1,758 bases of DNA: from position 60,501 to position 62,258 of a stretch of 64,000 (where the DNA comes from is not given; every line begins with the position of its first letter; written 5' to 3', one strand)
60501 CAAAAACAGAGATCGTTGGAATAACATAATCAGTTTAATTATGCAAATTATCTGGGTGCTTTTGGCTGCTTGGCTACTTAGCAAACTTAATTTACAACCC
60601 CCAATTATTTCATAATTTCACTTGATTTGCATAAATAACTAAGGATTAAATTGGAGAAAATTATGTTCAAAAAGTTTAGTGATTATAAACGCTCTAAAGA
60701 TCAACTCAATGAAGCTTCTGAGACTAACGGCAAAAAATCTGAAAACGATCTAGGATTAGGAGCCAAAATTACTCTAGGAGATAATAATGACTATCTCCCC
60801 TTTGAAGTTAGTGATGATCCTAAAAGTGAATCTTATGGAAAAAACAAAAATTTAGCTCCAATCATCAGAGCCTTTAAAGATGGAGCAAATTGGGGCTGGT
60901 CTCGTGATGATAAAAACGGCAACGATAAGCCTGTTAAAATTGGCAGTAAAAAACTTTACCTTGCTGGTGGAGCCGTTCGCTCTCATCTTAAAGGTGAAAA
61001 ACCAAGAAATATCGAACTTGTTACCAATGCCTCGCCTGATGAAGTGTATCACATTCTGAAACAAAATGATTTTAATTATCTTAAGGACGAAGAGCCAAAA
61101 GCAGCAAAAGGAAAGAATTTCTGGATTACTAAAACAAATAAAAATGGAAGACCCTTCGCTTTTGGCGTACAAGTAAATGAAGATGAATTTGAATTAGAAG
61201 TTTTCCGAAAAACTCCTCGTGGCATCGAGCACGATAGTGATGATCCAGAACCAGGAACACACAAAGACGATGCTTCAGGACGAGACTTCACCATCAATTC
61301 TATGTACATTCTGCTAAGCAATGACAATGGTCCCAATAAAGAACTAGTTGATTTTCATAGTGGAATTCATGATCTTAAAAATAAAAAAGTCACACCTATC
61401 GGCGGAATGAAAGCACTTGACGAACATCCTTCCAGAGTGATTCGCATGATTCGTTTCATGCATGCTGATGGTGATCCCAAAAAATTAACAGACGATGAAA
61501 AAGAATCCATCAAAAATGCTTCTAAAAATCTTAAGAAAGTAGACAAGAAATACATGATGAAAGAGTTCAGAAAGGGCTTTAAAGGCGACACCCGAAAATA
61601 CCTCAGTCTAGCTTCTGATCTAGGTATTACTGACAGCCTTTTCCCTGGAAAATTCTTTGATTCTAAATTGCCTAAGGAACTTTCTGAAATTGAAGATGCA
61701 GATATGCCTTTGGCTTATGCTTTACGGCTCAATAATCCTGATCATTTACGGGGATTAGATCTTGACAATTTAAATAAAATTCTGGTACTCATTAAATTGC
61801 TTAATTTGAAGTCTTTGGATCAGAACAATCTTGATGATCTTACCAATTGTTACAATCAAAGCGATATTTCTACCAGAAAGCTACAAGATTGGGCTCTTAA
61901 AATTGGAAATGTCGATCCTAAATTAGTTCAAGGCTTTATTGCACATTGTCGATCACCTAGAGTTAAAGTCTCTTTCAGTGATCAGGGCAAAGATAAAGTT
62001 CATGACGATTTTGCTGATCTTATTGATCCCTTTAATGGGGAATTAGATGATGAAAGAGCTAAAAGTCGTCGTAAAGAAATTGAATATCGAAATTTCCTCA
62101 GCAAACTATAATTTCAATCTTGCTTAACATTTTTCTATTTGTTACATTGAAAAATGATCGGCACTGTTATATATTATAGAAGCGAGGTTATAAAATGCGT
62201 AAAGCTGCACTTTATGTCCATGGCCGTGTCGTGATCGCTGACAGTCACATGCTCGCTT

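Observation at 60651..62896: CCA-adding-enzyme-family nucleotidyltransferase with altered catalytic residues next to a histidine phosphatase: a possible RNA or tRNA end-processing module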

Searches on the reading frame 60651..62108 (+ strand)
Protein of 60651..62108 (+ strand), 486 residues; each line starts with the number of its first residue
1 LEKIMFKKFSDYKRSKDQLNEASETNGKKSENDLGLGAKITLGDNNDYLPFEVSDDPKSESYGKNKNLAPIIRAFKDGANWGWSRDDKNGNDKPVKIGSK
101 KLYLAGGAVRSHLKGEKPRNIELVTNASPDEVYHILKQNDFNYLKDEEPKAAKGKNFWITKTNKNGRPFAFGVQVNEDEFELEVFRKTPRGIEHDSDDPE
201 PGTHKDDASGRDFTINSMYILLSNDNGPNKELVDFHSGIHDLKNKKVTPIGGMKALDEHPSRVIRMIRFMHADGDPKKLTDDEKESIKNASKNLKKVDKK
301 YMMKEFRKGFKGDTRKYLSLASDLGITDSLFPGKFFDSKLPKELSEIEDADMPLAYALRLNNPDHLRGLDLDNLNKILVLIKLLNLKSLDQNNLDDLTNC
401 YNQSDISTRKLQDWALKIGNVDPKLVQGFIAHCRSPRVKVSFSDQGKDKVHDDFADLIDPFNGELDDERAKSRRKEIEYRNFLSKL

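Call 3: search_protein_families(library=pfam, proteins=[window:60651-62108:+], max_evalue=0.1)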
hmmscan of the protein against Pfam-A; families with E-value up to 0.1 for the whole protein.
window:60651-62108:+ (486 aa): 1 family
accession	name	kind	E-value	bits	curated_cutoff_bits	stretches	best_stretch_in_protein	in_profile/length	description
PF01743.26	PolyA_pol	-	5.3e-17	62.8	23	1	102-247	1-125/126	Poly A polymerase head domain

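Call 4: search_protein_families(library=phrogs, proteins=[window:60651-62108:+], max_evalue=0.01)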
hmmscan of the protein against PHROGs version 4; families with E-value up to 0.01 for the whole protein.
window:60651-62108:+ (486 aa): 2 families
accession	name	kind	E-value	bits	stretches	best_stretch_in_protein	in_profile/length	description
phrog_2244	-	DNA, RNA and nucleotide metabolism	1.1e-27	98.6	1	100-335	3-209/392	tRNA nucleotidyltransferase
phrog_24229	-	DNA, RNA and nucleotide metabolism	8.5e-14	52.6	1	99-320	3-218/245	tRNA nucleotidyltransferase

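Call 7: search_solved_structures(query=window:60651-62108:+, max_evalue=0.01, show_alignments=3)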
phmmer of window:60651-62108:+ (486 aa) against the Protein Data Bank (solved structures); distinct sequences matched with E-value up to 0.01: 14.
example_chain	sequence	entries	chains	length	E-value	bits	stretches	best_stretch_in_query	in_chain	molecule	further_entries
8cbm_E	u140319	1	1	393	6.5e-11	45.1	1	100-324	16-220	CCA tRNA nucleotidyltransferase 1, mitochondrial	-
4x4w_A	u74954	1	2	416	7.7e-11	44.9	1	100-324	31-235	CCA tRNA nucleotidyltransferase 1, mitochondrial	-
1ou5_A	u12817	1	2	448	9.5e-11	44.6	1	100-324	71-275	tRNA CCA-adding enzyme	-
3aqk_A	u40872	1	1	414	3.8e-08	36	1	202-306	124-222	Poly(A) polymerase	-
3aql_A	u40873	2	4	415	3.8e-08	36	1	202-306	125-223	Poly(A) polymerase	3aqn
3aqm_A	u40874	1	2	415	7.1e-08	35.1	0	202-274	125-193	Poly(A) polymerase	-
4wbz_A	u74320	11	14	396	9.1e-06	28.2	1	199-311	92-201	Poly A polymerase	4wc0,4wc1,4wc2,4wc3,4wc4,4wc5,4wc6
1vfg_A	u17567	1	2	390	9.3e-06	28.1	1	199-311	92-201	poly A polymerase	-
4wby_A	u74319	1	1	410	1.1e-05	27.9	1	199-311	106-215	Poly A polymerase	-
9kma_A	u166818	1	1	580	1.3e-05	27.7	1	102-274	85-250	Polynucleotide adenylyltransferase family protein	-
6ibp_A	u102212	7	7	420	1.3e-05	27.7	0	205-270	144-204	CCA-adding enzyme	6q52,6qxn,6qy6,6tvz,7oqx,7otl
7otr_A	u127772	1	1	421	1.3e-05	27.6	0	205-270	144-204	CCA-adding protein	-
9ns4_A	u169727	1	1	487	1.4e-05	27.6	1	199-320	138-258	tRNA nucleotidyltransferase cca2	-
3h37_A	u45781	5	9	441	4.5e-05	25.9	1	197-272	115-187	TRNA nucleotidyl transferase-related protein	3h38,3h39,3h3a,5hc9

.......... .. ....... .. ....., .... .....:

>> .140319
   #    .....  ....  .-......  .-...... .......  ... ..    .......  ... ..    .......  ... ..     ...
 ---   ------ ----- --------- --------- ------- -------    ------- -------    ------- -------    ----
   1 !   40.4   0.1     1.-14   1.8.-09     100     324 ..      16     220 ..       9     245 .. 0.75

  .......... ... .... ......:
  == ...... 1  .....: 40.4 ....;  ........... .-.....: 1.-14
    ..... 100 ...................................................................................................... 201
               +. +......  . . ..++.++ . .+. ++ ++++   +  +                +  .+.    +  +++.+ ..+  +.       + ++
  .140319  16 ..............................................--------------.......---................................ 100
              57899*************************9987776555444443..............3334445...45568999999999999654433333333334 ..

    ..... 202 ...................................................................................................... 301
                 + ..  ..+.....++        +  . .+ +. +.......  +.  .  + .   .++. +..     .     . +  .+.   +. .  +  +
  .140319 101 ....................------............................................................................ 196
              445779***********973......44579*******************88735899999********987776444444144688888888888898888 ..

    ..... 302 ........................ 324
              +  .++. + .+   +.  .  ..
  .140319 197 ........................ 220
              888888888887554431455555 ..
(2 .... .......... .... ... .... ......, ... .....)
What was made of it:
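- On Class II CCA-adding enzyme / tRNA nucleotidyltransferase: N120-I-E122 aligns without gaps to human D-I-D (call 7).
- Checked: The pairwise alignment to human TRNT1 (1ou5/4x4w) places query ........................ opposite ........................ with no gaps (call 7).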

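Call 8: search_dna_similar(query=window:60651-62108:+, collection=phages, mode=protein, max_rows=30)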
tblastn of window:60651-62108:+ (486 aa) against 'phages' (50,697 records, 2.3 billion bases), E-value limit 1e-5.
Records with a match: 27; places in all: 27; records where one place covers at least 80% of the query: 0.
Best place of each record, by identity: <60% 27.
By first word of the organism name: uncultured 5; Bacteriophage 4; Vibrio 2; Acidianus 2; Salmonella 2; Mycobacterium 2; Arthrobacter 2; Acinetobacter 2; Synechococcus 2; Nitratidesulfovibrio 1; and 3 more.
By host as written in the record: - 9; Vibrio sp. 11985 2; Acidianus sp. CHAS 2; Mycobacterium smegmatis mc2 155 2; Acinetobacter baumannii DSM 30007 2; Synechoccus sp. 2; Nitratidesulfovibrio vulgaris ATCC7757 (synonym: Desulfovibtio vulgaris) 1; Desulfovibrio vulgaris ATCC 7757 1; and 6 more.
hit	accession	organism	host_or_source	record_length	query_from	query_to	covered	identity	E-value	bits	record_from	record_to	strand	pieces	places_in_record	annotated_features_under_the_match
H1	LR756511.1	uncultured phage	metagenomic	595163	19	363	71%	32.2%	6e-40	160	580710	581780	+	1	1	record has no annotation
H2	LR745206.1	uncultured phage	metagenomic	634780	93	333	50%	28.9%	2e-13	79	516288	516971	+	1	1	record has no annotation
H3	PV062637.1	Nitratidesulfovibrio phage SRB7757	Nitratidesulfovibrio vulgaris ATCC7757 ...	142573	101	357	53%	26.7%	2e-6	57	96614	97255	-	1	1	record has no annotation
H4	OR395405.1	Desulfovibrio phage 7757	Desulfovibrio vulgaris ATCC 7757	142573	101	357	53%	26.7%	2e-6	57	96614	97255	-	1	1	record has no annotation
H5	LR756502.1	uncultured phage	metagenomic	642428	96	333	49%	28.7%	2e-11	73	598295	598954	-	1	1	record has no annotation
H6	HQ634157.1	Vibrio phage 11895-B1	Vibrio sp. 11985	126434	97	338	50%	28.0%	2e-8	63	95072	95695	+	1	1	tRNA nucleotidyltransferase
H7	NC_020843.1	Vibrio phage 11895-B1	Vibrio sp. 11985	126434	97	338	50%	28.0%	2e-8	63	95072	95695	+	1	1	tRNA nucleotidyltransferase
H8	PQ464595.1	Erwinia phage Kaldavass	Erwinia aphidicola W09_2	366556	101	333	48%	28.6%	2e-6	57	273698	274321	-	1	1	tRNA nucleotidyltransferase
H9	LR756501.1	uncultured phage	metagenomic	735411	101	332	48%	28.1%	5e-6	55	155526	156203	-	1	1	record has no annotation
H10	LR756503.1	uncultured phage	metagenomic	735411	101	332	48%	28.1%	5e-6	55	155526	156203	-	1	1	record has no annotation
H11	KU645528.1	Acidianus tailed spindle virus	Acidianus sp. CHAS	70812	96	331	49%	27.6%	2e-10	70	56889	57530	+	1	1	poly-A polymerase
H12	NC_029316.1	Acidianus tailed spindle virus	Acidianus sp. CHAS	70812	96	331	49%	27.6%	2e-10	70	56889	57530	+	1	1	tRNA nucleotidyltransferase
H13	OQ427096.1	Xanthomonas phage X1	Xanthomonas campestris pv. campestris ...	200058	101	340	49%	26.9%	8e-10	68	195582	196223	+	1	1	multifunctional CCA addition/repair protein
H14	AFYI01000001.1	Salmonella enterica subsp. enterica serovar Infantis str. ...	Homo sapiens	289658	103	365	54%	24.2%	4e-8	62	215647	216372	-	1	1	polynucleotide adenylyltransferase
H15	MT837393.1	Bacteriophage sp.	human fecal samples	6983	103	360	53%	24.6%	6e-9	65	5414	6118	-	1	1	record has no annotation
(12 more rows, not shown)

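Call 9: find_homologous_proteins(query=window:60651-62108:+)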
Query window:60651-62108:+ (486 aa): 833 proteins with E <= 0.001 among 8000 candidates; the best 120 are listed.
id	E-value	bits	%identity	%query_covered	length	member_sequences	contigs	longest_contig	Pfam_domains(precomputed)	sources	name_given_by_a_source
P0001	0.0e+0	1087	100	99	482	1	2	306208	PF01743.27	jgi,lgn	jgi:tRNA nucleotidyltransferase/poly(A) polymerase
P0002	3.8e-169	582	54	99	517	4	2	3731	PF01743.27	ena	-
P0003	4.4e-169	582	58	93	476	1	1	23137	PF01743.27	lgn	-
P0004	1.7e-167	576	55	98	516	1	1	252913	PF01743.27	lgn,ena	-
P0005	8.0e-166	571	57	92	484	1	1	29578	PF01743.27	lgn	-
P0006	2.3e-163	563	53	99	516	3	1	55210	PF01743.27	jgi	jgi:hypothetical protein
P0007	3.8e-163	562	55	98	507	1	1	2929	PF01743.27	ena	-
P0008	3.9e-163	562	54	99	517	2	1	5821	PF01743.27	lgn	-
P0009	4.4e-162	559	54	99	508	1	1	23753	PF01743.27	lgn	-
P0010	5.3e-162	558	55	98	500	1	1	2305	PF01743.27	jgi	jgi:tRNA nucleotidyltransferase/poly(A) polymerase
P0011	6.4e-161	555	53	98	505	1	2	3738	PF01743.27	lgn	-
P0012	1.1e-160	554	53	99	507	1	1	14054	PF01743.27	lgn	-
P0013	1.8e-160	553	54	98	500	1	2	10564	PF01743.27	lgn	-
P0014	3.9e-160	552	54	99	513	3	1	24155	PF01743.27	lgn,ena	-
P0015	4.1e-159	549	55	92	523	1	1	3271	PF01743.27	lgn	-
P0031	5.7e-157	542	52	99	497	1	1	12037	PF01743.27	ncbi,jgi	jgi:tRNA nucleotidyltransferase/poly(A) polymerase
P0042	2.0e-155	537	51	99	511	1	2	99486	PF01743.27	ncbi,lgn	-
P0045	1.5e-154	534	55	93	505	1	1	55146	PF01743.27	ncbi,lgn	-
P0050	4.6e-154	532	53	99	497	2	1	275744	PF01743.27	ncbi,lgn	-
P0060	3.0e-152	526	51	98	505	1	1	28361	PF01743.27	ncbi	-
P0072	1.3e-150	521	54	97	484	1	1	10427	PF01743.27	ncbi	-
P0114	3.9e-139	483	51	99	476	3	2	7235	PF01743.27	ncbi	-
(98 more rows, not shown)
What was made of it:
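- There were 833 database hits at E<=1e-3, and the 120 best listed are all full-length at ~50% identity (call 9).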

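Call 13: find_encoding_contigs(protein=P0001, flank=10000, max_places=3)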
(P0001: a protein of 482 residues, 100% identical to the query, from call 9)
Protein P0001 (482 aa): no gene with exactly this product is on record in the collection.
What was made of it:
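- Tried and rejected: Exact look-up of P0001 in the contig index failed (call 13).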

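Call 15: find_encoding_contigs(protein=P0004, flank=8000, max_places=2)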
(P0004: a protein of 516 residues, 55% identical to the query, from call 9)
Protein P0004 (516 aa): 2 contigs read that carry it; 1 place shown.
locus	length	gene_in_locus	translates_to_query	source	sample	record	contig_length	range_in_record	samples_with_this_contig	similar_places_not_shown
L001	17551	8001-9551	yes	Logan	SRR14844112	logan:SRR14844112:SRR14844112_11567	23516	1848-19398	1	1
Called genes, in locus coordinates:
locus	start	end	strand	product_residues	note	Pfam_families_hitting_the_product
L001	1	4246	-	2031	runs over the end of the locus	?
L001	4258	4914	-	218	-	-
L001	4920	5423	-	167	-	-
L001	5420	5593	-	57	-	-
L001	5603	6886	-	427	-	-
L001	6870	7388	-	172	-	-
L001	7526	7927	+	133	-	-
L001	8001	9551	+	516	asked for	PF01743:PolyA_pol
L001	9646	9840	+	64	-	-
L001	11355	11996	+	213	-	PF10307:HAD_SAK_1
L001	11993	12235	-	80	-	-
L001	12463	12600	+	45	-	-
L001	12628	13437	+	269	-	PF02086:MethyltransfD12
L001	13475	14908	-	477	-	-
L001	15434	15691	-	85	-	-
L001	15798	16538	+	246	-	PF00300:His_Phos_1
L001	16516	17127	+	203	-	PF25145:NfeD1b_N (weak), PF00574:CLP_protease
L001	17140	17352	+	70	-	-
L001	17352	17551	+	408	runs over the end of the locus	-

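Call 16: find_encoding_contigs(protein=P0050, flank=8000, max_places=2)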
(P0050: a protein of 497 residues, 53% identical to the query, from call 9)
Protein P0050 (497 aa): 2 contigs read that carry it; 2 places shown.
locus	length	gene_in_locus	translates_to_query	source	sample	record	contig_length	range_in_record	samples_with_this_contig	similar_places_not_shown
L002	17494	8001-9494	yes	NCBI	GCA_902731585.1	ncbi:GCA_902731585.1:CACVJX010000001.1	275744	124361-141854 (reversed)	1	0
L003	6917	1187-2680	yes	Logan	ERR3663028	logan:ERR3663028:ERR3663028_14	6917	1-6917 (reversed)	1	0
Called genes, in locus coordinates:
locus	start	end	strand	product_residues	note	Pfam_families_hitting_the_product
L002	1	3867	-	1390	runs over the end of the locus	-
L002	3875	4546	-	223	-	-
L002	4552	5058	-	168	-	-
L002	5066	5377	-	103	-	-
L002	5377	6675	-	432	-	-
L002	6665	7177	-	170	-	-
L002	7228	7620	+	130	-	-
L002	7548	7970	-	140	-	-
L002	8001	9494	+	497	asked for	PF01743:PolyA_pol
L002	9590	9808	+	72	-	-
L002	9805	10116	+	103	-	-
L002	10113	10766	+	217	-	PF10307:HAD_SAK_1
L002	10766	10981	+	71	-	-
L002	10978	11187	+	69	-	PF13717:Zn_ribbon_4 (weak)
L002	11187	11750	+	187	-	PF02861:Clp_N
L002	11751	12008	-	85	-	-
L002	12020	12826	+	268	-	PF00300:His_Phos_1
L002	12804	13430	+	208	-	PF00574:CLP_protease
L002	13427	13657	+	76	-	-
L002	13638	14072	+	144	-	-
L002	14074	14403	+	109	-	PF07963:N_methyl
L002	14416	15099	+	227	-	PF05708:Peptidase_C92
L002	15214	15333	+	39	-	-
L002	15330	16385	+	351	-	PF01370:Epimerase, PF07993:NAD_binding_4 (faint), PF16363:GDP_Man_Dehyd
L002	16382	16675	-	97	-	-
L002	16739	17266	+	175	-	PF00075:RNase_H (weak), PF13456:RVT_3 (weak)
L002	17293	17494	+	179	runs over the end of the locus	PF00903:Glyoxalase, PF13669:Glyoxalase_4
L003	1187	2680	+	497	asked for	PF01743:PolyA_pol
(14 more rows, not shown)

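Call 22: find_related_loci(query=A2, collection=viral_contigs, flank=10000)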
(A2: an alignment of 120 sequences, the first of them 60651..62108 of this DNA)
Query A2 (486 aa) in viral_contigs; peptide patterns used: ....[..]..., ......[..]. (x = any residue, [..] = any of these).
18 stretches matched a pattern; 10 encode a relative of the query (tblastn E <= 1e-3); 10 distinct loci.
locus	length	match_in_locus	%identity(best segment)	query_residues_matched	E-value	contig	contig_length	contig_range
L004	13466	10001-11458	53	7-486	4e-166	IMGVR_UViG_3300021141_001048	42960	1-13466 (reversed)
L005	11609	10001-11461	54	8-482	3e-162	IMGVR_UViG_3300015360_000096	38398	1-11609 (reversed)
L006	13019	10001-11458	53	19-482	2e-159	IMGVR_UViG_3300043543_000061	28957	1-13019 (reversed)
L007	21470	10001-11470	53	4-482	2e-157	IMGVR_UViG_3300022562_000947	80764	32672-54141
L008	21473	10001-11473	50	4-486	7e-155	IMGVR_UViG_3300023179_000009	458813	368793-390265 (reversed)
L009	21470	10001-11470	53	4-482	2e-157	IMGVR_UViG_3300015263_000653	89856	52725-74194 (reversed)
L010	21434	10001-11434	50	3-483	5e-144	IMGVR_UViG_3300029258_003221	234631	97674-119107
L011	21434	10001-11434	50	3-483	5e-144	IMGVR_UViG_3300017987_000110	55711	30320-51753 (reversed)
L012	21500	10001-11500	45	1-486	1e-131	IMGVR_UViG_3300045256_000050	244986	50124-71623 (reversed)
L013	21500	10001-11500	45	1-486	1e-131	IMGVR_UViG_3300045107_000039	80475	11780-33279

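Call 23: predict_structure(alignment_id=A2)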
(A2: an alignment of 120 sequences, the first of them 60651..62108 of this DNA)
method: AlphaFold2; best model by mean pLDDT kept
length: 486 residues; sequences in the alignment: 120
mean_pLDDT: 92.3   pTM: 0.84
mean pLDDT of the five models: 92.3, 92.2, 92.0, 91.8, 91.5
residues with pLDDT >= 90: 406; 70-90: 46; 50-70: 28; < 50: 6
segments of 3 or more residues with pLDDT < 50: none
pLDDT, mean of each block of 10 residues (from residue 1): 61 67 52 76 94 97 96 93 76 81 97 96 96 96 90 93 95 97 95 88 95 97 96 97 97 96 97 97 98 95 95 97 97 96 96 98 92 94 95 96 96 97 97 97 95 97 97 98 96
secondary structure, 60 per line:
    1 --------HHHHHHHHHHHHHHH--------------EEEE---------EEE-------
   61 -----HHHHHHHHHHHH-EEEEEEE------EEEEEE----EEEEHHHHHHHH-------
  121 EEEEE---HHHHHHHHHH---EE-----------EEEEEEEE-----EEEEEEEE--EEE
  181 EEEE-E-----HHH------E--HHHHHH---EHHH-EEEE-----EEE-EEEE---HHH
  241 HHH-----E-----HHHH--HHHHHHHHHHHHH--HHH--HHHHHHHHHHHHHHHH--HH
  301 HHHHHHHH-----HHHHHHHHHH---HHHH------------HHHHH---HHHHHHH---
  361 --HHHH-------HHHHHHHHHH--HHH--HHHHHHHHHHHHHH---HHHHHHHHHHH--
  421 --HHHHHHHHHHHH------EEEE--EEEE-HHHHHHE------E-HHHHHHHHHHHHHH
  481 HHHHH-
elements in order: H9-23 E38-41 E51-53 H66-77 E79-85 E92-97 E102-105 H106-113 E121-125 H129-138 E155-162 E168-175 E178-184 H204-209 E218-221 E227-229 E231-234 H238-243 H255-258 H261-273 H281-296 H299-308 H314-323 H327-330 H343-347 H351-357 H363-366 H374-383 H391-404 H408-418 H423-434 E441-444 E447-450 H452-457 H467-485
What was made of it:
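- Checked: The Pfam domain starts at residue 102, and the AF2 model has pLDDT 94-97 over residues 41-80 (call 23).
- AF2 pLDDT 92.3, pTM 0.84 (call 23). The AF2 model is confident (call 23).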

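Call 28: get_annotated_region(hit=H1, flank=6000)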
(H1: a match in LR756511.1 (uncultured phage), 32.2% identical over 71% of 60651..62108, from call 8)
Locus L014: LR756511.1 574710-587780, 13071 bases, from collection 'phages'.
description: uncultured phage genome assembly, chromosome: 1.
organism: uncultured phage (NCBI taxid 278008)
taxonomy: Viruses; environmental samples
host: -; source: metagenomic; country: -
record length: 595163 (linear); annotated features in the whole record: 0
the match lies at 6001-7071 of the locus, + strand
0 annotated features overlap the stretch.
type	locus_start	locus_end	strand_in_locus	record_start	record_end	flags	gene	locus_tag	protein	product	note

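Call 40: find_homologous_proteins(query=L014:5971-7494:+)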
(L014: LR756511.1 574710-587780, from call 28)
Query L014:5971-7494:+ (508 aa): 7019 proteins with E <= 0.001 among 8000 candidates; the best 120 are listed.
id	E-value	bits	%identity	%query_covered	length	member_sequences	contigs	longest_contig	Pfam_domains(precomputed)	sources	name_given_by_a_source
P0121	0.0e+0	1171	100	100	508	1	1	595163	PF01743.27,PF12627.13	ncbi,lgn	-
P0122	2.4e-292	989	84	99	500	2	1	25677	PF01743.27,PF12627.13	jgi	jgi:tRNA nucleotidyltransferase/poly(A) polymerase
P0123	3.6e-287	971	82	99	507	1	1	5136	PF01743.27,PF12627.13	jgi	jgi:tRNA nucleotidyltransferase/poly(A) polymerase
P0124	1.0e-280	950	79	99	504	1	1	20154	PF01743.27,PF12627.13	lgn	-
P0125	8.5e-276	934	78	100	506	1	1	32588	PF01743.27,PF12627.13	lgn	-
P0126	6.5e-273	924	77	100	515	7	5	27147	PF01743.27,PF12627.13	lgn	-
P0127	7.1e-267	904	78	99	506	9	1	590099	PF01743.27,PF12627.13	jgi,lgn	jgi:tRNA nucleotidyltransferase/poly(A) polymerase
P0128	1.0e-266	904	77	99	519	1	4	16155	PF01743.27,PF12627.13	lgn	-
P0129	1.7e-257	874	75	98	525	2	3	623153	PF01743.27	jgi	-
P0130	3.3e-257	873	74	99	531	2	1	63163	PF01743.27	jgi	jgi:tRNA nucleotidyltransferase/poly(A) polymerase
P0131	1.4e-254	864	75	100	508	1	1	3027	PF01743.27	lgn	-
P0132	1.7e-251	854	73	98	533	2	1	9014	PF01743.27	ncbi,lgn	-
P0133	1.0e-250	851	75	98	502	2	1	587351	PF01743.27,PF12627.13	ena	-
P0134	3.5e-250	849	72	99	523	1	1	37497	PF01743.27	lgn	-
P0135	5.7e-248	842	74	99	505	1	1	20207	PF01743.27,PF12627.13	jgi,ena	-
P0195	2.8e-115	404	44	98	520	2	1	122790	PF01743.27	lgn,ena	-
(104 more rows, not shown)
